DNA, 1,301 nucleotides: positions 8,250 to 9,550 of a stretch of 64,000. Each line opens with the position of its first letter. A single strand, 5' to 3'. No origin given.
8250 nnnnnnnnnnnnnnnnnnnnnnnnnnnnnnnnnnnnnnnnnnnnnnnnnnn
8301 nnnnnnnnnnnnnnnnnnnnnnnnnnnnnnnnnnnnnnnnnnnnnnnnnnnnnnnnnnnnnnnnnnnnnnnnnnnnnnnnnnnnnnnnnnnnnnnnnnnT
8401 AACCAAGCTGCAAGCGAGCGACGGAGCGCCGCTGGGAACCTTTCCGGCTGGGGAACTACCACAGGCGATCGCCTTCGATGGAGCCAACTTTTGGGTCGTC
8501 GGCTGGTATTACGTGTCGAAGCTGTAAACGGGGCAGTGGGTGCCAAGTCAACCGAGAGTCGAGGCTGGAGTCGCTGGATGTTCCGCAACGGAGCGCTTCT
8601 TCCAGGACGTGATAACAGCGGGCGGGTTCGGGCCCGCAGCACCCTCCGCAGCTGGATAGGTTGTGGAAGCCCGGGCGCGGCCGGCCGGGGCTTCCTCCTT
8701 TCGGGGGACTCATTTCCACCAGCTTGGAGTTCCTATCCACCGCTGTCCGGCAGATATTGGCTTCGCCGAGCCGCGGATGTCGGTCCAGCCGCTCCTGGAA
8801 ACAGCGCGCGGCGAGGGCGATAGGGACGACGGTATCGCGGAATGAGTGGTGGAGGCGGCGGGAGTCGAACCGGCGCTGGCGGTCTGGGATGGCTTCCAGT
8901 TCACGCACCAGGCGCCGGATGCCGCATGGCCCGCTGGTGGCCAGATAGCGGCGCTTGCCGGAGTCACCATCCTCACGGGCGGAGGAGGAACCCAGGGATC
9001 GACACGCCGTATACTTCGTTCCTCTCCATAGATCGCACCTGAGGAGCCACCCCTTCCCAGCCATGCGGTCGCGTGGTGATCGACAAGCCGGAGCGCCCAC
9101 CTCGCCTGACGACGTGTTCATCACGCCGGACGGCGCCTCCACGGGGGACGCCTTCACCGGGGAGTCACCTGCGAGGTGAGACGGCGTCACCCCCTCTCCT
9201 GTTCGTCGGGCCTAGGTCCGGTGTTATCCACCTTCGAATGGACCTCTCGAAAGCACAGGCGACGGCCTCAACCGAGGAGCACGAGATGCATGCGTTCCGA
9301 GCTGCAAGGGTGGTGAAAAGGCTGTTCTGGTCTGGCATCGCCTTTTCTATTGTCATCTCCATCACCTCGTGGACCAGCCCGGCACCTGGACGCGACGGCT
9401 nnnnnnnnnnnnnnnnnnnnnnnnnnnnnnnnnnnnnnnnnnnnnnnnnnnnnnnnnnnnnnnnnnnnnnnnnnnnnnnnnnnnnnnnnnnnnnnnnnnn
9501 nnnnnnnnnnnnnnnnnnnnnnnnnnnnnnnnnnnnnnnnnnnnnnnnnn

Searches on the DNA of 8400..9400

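Call 68: search_rna_families(source=window, start=8400, end=9400, threshold=evalue, max_evalue=1)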
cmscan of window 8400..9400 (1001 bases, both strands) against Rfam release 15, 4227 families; matches with E-value up to 1: 2.
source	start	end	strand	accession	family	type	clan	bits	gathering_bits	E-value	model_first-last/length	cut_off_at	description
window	8847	8934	-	RF00023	tmRNA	Gene;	CL00001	17.1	47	0.00012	1-374/374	no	transfer-messenger RNA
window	8718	8847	+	RF02223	sX4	Gene; sRNA;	-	16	70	0.92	1-167/167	no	Proteobacterial sRNA sX4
